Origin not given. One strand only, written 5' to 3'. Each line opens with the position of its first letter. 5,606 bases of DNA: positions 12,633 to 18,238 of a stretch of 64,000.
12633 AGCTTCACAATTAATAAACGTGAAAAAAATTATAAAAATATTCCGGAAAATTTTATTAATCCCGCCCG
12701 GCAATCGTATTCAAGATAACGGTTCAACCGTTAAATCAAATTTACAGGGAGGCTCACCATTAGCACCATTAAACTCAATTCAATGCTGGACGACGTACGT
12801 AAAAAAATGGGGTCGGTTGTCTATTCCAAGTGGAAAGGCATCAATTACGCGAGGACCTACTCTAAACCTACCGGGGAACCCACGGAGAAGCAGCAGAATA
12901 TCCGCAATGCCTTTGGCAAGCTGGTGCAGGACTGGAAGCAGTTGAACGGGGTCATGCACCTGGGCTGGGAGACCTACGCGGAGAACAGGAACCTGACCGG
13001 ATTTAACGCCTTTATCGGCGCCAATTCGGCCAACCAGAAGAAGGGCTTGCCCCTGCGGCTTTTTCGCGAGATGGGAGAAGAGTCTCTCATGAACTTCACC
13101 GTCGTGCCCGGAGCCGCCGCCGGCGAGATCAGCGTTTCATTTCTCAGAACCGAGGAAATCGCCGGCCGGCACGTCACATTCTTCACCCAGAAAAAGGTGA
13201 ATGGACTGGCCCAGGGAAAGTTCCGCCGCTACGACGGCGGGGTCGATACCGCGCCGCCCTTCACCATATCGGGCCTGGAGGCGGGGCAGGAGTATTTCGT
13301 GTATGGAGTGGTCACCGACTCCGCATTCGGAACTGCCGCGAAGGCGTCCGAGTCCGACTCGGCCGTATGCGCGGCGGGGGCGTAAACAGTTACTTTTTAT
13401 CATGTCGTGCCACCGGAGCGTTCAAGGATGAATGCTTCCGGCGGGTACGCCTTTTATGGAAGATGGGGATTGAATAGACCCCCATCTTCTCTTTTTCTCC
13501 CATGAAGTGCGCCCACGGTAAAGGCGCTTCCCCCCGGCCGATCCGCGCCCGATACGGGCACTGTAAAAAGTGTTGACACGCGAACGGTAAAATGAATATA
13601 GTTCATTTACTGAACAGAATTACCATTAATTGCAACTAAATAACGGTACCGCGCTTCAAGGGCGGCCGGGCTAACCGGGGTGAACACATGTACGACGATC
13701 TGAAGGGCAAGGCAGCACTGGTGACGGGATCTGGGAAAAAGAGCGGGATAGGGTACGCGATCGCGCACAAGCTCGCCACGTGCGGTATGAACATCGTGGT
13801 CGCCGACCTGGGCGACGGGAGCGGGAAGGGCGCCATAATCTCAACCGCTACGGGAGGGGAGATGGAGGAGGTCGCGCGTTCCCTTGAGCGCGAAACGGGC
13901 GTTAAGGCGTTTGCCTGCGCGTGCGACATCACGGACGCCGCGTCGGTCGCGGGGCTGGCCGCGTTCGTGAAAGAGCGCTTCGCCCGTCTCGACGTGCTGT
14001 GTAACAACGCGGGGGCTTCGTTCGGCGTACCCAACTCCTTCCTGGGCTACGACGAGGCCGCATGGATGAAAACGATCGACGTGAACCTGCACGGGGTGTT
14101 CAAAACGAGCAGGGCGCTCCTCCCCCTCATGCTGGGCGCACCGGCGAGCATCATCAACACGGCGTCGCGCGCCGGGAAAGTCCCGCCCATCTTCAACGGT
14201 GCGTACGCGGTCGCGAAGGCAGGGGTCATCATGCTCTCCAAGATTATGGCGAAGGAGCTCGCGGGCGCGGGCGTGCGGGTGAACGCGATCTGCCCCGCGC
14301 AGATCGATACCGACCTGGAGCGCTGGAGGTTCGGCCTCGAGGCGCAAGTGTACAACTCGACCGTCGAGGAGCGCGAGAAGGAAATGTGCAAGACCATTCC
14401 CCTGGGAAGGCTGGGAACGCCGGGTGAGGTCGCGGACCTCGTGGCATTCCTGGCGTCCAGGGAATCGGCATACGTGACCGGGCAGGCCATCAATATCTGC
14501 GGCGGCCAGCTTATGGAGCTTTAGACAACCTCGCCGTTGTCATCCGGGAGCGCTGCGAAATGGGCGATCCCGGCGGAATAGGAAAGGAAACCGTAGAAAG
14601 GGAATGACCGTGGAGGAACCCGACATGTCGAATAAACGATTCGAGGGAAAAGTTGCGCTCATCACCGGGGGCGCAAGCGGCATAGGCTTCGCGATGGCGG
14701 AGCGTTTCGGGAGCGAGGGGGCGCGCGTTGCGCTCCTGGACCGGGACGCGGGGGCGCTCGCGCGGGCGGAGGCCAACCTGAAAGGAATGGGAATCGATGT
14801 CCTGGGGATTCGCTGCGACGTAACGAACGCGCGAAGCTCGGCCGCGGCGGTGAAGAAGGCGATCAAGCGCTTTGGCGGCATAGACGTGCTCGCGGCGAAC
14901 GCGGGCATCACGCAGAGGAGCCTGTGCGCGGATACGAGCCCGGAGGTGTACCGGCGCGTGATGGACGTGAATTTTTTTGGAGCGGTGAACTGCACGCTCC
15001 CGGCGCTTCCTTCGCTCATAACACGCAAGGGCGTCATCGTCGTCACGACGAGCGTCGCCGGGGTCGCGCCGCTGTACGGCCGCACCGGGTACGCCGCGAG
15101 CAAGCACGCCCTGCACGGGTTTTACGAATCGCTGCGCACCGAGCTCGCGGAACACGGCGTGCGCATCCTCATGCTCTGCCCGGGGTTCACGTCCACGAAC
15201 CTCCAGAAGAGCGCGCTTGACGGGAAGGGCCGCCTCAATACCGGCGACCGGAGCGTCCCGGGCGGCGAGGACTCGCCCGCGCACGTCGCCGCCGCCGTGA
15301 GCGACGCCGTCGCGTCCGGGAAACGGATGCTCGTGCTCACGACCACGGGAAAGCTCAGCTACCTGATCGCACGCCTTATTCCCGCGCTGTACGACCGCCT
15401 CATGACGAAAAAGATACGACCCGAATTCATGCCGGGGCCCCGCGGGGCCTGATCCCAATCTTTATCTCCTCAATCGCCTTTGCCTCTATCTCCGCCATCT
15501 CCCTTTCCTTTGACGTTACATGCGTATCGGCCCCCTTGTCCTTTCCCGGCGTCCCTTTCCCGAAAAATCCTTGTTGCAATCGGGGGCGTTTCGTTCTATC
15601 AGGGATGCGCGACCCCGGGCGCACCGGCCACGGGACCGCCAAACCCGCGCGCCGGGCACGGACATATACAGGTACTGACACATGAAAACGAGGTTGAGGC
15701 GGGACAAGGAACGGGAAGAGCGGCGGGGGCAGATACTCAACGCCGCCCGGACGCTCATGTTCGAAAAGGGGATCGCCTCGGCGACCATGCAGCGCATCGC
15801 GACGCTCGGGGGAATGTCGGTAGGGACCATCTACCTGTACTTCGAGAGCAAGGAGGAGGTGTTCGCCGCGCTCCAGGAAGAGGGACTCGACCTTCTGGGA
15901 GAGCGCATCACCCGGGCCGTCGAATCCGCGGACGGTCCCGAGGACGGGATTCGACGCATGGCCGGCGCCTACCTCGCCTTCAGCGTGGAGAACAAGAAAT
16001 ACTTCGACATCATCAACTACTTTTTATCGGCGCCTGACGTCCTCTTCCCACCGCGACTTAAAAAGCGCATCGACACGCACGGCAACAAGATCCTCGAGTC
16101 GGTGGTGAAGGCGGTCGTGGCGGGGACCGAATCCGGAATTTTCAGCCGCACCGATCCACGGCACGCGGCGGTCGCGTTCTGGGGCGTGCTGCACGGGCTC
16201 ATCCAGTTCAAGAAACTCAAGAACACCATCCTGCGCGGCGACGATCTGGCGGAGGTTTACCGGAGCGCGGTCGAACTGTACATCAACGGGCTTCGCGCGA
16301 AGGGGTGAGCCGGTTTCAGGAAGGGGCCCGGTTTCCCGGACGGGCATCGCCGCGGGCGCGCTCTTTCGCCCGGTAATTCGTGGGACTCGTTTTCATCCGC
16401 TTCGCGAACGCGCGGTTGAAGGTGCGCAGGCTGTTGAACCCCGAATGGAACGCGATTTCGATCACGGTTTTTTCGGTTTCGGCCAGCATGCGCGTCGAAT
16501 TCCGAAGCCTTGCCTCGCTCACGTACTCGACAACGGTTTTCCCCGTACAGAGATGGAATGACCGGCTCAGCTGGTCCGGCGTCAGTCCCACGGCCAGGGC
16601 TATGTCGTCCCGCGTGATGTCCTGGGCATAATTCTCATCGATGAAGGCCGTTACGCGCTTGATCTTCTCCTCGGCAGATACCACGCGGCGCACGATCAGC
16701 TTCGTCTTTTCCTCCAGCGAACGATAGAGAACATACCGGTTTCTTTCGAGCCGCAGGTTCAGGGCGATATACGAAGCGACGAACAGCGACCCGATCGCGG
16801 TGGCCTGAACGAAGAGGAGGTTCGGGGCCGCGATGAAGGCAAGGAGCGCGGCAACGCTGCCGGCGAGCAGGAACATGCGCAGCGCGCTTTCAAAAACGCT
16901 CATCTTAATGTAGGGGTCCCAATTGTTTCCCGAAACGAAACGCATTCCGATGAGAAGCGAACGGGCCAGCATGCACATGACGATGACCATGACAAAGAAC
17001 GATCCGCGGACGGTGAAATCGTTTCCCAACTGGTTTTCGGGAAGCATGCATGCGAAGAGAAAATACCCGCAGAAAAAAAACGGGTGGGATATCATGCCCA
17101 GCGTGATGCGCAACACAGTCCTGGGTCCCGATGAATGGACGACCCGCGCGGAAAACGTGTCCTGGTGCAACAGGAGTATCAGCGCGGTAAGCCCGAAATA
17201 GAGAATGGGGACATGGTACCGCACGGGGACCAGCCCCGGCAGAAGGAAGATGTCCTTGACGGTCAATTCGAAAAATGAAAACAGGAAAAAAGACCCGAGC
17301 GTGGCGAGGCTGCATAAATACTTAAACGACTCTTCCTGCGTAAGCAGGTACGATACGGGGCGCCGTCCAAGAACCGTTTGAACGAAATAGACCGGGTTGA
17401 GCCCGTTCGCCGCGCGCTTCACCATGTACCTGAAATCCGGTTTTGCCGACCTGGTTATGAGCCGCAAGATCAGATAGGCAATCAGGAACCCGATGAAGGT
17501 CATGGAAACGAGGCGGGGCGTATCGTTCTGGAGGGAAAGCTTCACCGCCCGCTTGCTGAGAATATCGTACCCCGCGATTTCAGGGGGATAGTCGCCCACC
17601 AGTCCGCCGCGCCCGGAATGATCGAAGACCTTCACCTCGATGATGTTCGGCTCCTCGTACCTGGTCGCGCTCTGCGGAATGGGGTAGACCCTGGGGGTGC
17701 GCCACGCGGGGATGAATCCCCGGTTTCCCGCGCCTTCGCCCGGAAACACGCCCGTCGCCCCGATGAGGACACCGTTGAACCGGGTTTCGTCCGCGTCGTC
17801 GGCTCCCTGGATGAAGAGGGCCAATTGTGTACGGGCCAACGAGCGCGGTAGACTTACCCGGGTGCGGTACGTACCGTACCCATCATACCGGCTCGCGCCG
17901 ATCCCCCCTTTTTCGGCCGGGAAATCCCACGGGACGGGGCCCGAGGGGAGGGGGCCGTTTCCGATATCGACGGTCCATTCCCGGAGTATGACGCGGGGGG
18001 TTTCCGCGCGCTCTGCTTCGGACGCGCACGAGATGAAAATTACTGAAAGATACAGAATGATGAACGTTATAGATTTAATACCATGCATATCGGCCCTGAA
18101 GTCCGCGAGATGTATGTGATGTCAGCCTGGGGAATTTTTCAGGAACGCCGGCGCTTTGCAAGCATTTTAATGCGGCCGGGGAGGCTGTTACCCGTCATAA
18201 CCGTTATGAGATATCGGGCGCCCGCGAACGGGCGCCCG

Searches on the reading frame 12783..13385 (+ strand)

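Call 70: search_protein_families(library=pfam, proteins=[window:12783-13385:+], max_evalue=0.00001)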
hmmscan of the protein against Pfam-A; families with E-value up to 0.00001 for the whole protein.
window:12783-13385:+ (200 aa): 1 family
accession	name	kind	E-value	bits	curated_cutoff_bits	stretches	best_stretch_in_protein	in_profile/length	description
PF19781.4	DUF6266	-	1.2e-07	31.9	23.4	1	6-84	3-80/198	Family of unknown function (DUF6266)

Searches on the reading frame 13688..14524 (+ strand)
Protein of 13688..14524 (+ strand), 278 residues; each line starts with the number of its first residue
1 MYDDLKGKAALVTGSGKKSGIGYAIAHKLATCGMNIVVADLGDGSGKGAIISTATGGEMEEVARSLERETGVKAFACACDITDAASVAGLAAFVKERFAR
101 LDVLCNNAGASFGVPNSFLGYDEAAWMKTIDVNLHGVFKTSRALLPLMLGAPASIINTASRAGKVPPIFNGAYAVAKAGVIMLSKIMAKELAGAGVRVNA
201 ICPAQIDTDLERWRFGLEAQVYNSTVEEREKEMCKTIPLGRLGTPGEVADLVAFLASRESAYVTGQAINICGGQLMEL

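Call 70: search_protein_families(library=pfam, proteins=[window:13688-14524:+], max_evalue=0.00001)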
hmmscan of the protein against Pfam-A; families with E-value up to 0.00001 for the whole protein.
window:13688-14524:+ (278 aa): 3 families
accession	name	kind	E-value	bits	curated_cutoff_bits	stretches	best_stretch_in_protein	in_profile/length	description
PF13561.12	adh_short_C2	-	1e-54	186.1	27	1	16-273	3-234/236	Enoyl-(Acyl carrier protein) reductase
PF00106.31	adh_short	-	3.2e-46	157.7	26.6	1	8-211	1-187/195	short chain dehydrogenase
PF23441.1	SDR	-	8.4e-06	25.8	27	0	76-274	65-255/258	SDR-like rossmann domain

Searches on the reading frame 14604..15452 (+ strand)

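Call 70: search_protein_families(library=pfam, proteins=[window:14604-15452:+], max_evalue=0.00001)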
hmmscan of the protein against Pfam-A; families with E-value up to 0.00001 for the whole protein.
window:14604-15452:+ (282 aa): 4 families
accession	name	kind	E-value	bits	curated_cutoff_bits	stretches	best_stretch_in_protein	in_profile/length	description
PF00106.31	adh_short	-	2.7e-56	190.6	26.6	1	16-205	1-191/195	short chain dehydrogenase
PF13561.12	adh_short_C2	-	2.6e-40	138.9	27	1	24-232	3-213/236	Enoyl-(Acyl carrier protein) reductase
PF08659.16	KR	-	4.8e-16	59.6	22.6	1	18-179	3-165/180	KR domain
PF23441.1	SDR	-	1.8e-07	31.3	27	1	16-230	8-222/258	SDR-like rossmann domain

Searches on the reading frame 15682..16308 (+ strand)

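Call 70: search_protein_families(library=pfam, proteins=[window:15682-16308:+], max_evalue=0.00001)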
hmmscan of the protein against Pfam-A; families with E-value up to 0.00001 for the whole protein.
window:15682-16308:+ (208 aa): 2 families
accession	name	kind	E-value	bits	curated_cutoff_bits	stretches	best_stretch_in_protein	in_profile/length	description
PF00440.29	TetR_N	-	5.5e-14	52.1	24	1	18-64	1-47/47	Bacterial regulatory proteins, tetR family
PF13305.11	TetR_C_33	-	9.9e-10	39.4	26.8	1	90-198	1-101/103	Tetracyclin repressor-like, C-terminal domain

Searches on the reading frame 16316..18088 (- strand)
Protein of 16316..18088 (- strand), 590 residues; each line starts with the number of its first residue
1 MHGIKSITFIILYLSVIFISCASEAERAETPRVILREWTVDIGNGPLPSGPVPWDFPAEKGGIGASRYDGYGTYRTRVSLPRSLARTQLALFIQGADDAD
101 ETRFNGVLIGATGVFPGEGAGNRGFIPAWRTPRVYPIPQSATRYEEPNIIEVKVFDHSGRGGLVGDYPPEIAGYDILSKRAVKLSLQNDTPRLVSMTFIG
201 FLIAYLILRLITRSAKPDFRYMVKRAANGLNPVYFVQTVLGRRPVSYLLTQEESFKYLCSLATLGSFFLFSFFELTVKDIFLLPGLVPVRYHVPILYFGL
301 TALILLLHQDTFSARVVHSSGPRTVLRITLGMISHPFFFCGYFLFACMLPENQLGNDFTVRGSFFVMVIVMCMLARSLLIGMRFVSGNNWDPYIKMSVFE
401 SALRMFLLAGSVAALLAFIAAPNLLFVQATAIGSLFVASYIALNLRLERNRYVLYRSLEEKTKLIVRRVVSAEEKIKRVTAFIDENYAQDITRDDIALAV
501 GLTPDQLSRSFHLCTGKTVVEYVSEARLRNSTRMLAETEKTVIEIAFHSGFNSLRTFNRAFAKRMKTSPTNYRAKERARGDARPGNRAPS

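Call 43: search_protein_families(library=pfam, proteins=[window:16316-18088:-], max_evalue=0.00001)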
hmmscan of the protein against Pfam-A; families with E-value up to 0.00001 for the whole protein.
window:16316-18088:- (590 aa): 2 families
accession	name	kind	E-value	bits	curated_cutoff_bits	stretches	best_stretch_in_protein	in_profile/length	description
PF12833.13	HTH_18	-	1.2e-19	70.8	33.6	1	497-574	2-79/80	Helix-turn-helix domain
PF00165.29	HTH_AraC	-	3.3e-11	43.5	26.6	1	538-573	7-41/42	Bacterial regulatory helix-turn-helix proteins, AraC family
